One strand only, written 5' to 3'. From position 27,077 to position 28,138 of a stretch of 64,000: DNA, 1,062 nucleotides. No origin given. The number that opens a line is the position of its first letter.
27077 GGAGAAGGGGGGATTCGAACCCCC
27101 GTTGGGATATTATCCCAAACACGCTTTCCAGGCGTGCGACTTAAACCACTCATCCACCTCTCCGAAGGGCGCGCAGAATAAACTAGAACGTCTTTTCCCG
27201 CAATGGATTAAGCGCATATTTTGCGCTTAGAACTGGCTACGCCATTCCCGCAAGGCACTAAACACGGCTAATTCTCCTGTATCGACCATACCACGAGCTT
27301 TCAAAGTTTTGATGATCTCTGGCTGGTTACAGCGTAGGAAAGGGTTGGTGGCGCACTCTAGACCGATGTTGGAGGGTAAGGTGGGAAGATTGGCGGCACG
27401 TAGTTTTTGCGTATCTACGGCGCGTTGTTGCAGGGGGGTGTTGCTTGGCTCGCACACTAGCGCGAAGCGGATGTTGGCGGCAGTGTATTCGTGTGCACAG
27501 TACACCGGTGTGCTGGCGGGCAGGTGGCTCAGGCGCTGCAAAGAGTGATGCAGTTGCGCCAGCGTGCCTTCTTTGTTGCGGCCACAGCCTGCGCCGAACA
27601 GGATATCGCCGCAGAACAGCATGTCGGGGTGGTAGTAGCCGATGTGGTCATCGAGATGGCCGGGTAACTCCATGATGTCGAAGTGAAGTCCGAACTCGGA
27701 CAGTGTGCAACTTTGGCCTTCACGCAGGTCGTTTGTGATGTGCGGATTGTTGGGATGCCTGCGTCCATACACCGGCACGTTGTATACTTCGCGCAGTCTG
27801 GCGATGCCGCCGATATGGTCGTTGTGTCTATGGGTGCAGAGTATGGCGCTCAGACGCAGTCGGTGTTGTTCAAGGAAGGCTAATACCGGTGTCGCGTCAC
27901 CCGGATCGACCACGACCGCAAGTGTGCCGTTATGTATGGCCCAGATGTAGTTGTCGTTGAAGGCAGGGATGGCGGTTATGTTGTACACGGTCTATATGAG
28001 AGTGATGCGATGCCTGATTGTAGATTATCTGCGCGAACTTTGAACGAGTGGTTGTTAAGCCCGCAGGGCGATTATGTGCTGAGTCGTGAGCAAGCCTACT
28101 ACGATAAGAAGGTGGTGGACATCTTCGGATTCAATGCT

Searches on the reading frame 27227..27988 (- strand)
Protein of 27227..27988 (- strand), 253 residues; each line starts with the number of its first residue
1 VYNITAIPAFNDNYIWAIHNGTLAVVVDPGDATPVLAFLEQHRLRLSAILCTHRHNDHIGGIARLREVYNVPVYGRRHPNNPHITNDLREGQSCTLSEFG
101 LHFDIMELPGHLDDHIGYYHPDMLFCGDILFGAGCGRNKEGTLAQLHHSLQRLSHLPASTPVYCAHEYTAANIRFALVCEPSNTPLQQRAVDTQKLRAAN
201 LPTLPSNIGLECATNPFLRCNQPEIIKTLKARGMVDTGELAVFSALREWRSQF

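Call 16: search_protein_families(library=pfam, proteins=[window:27227-27988:-])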
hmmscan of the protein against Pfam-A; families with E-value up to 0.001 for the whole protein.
window:27227-27988:- (253 aa): 3 families
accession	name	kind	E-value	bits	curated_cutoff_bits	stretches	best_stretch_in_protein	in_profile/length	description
PF16123.11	HAGH_C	-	6.9e-24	84.5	25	1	167-253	1-83/83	Hydroxyacylglutathione hydrolase C-terminus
PF00753.33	Lactamase_B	-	5.6e-17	62.8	22.7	1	14-158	7-189/196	Metallo-beta-lactamase superfamily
PF12706.13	Lactamase_B_2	-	8.9e-06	25.9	27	1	44-78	29-65/200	Beta-lactamase superfamily domain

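Call 84: find_encoding_contigs(protein=window:27227-27988:-, flank=8000, max_places=8)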
Protein window:27227-27988:- (253 aa): 1 contig read that carries it; 1 place shown.
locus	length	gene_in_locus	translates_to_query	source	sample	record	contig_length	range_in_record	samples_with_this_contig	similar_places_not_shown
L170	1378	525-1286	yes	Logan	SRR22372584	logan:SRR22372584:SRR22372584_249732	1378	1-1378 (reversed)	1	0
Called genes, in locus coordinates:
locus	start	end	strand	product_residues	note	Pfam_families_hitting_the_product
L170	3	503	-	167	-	?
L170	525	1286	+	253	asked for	PF00753:Lactamase_B, PF16123:HAGH_C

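Call 100: find_homologous_proteins(query=window:27227-27988:-, max_evalue=1e-60)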
Query window:27227-27988:- (253 aa): 5918 proteins with E <= 1e-60 among 8000 candidates; the best 120 are listed.
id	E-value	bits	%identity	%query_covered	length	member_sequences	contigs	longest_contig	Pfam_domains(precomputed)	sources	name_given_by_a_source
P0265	1.8e-171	586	99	100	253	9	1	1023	PF16123.12,PF00753.34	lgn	-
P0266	1.6e-164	564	94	100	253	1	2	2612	PF16123.12,PF00753.34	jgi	jgi:hydroxyacylglutathione hydrolase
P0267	6.2e-163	558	94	100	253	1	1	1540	PF16123.12,PF00753.34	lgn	-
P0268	3.8e-154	530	89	100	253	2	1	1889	PF16123.12,PF00753.34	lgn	-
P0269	1.6e-153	528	89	100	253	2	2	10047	PF16123.12,PF23023.2,PF00753.34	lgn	-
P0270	5.4e-150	516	87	100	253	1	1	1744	PF16123.12,PF23023.2,PF00753.34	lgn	-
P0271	3.2e-146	504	84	100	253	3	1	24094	PF16123.12,PF00753.34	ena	-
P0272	2.4e-145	501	83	100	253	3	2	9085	PF16123.12,PF00753.34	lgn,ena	-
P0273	4.5e-133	461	77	100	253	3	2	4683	PF12706.14,PF16123.12,PF00753.34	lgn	-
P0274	4.1e-131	454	77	100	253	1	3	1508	PF16123.12,PF23023.2,PF00753.34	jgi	jgi:hydroxyacylglutathione hydrolase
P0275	1.7e-130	452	76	100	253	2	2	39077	PF12706.14,PF16123.12,PF00753.34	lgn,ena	-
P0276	7.4e-130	450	76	100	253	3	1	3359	PF16123.12,PF00753.34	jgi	jgi:hydroxyacylglutathione hydrolase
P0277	1.4e-129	449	76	100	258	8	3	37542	PF16123.12,PF23023.2,PF00753.34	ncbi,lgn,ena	-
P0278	2.2e-129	448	76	100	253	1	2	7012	PF12706.14,PF16123.12,PF00753.34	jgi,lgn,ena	-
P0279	2.3e-129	448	76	100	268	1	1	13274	PF16123.12,PF00753.34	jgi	jgi:hydroxyacylglutathione hydrolase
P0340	2.3e-120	419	72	100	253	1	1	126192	PF16123.12,PF23023.2,PF00753.34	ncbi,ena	-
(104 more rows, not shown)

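Call 101: find_encoding_contigs(protein=P0340, flank=10000, max_places=2)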
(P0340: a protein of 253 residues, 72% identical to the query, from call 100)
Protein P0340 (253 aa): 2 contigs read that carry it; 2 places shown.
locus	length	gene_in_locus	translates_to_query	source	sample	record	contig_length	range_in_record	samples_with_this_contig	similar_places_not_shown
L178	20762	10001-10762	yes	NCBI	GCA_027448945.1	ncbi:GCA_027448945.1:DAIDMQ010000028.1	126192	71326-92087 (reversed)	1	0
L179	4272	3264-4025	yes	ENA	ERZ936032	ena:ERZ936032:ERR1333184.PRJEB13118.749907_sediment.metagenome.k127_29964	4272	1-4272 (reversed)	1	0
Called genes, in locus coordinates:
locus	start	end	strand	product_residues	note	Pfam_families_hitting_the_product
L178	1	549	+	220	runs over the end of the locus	PF00702:Hydrolase, PF12710:HAD, PF13419:HAD_2, PF13242:Hydrolase_like (weak)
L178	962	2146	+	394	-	PF12146:Hydrolase_4, PF12697:Abhydrolase_6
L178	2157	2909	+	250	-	PF03009:GDPD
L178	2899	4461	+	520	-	PF01266:DAO, PF16901:DAO_C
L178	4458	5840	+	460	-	PF00370:FGGY_N, PF02782:FGGY_C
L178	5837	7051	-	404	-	PF00890:FAD_binding_2, PF01134:GIDA (faint), PF01266:DAO (weak), PF03486:HI0933_like, PF07992:Pyr_redox_2 (weak), PF12831:FAD_oxidored (weak), PF13738:Pyr_redox_3 (faint), PF22780:HI0933_like_1st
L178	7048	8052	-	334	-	PF00389:2-Hacid_dh, PF02826:2-Hacid_dh_C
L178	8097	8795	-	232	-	PF00929:RNase_T, PF13482:RNase_H_2 (faint)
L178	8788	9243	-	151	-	PF00075:RNase_H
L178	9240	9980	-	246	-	PF13489:Methyltransf_23 (weak), PF08241:Methyltransf_11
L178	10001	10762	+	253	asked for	PF23023:Anti-Pycsar_Apyc1 (weak), PF00753:Lactamase_B, PF16123:HAGH_C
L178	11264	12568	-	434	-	PF11074:DUF2779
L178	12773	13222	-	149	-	PF24720:DUF7673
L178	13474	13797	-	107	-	-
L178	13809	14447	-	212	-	PF00589:Phage_integrase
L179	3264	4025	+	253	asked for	PF23023:Anti-Pycsar_Apyc1 (weak), PF00753:Lactamase_B, PF16123:HAGH_C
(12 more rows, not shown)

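Call 102: find_encoding_contigs(protein=P0271, flank=10000, max_places=2)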
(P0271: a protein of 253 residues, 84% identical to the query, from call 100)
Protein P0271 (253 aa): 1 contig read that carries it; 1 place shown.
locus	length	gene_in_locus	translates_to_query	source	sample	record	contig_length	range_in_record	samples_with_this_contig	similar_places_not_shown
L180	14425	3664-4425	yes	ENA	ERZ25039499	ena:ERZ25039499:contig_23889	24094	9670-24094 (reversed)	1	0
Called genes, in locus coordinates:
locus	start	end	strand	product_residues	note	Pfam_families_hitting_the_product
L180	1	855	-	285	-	?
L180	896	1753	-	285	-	PF07859:Abhydrolase_3 (faint), PF02129:Peptidase_S15 (faint), PF00561:Abhydrolase_1, PF12146:Hydrolase_4, PF12697:Abhydrolase_6, PF20408:Abhydrolase_11 (weak), PF00326:Peptidase_S9, PF12146:Hydrolase_4 (weak), +2 more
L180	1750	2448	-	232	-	PF00929:RNase_T, PF13482:RNase_H_2 (faint)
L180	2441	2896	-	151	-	PF00075:RNase_H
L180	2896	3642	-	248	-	PF08241:Methyltransf_11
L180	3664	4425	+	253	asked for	PF00753:Lactamase_B, PF16123:HAGH_C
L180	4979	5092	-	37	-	-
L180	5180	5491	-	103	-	PF00355:Rieske, PF13806:Rieske_2, PF22543:Rieske_4 (weak)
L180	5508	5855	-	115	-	PF01883:FeS_assembly_P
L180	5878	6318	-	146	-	PF01592:NifU_N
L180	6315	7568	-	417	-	PF00266:Aminotran_5, PF00155:Aminotran_1_2 (weak), PF01041:DegT_DnrJ_EryC1 (faint)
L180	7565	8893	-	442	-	PF19295:SufBD_N, PF01458:SUFBD_core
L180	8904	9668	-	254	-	PF02463:SMC_N (faint), PF00005:ABC_tran, PF13304:AAA_21 (faint)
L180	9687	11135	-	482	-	PF19295:SufBD_N (weak), PF01458:SUFBD_core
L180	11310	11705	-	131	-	-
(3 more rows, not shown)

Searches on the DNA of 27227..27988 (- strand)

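Call 103: search_with_rna_model(model_id=R1, sources=[L178, L179, L180], max_evalue=1)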
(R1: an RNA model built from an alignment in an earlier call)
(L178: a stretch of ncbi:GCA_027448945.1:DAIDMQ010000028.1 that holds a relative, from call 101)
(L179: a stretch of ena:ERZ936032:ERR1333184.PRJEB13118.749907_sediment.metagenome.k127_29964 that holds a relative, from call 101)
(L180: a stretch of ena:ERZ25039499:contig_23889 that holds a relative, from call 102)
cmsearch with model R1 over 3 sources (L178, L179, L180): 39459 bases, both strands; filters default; matches with E-value up to 1: 1.
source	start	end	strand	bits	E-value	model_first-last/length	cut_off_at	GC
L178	19258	19360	+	54.1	3.7e-11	1-107/107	no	0.51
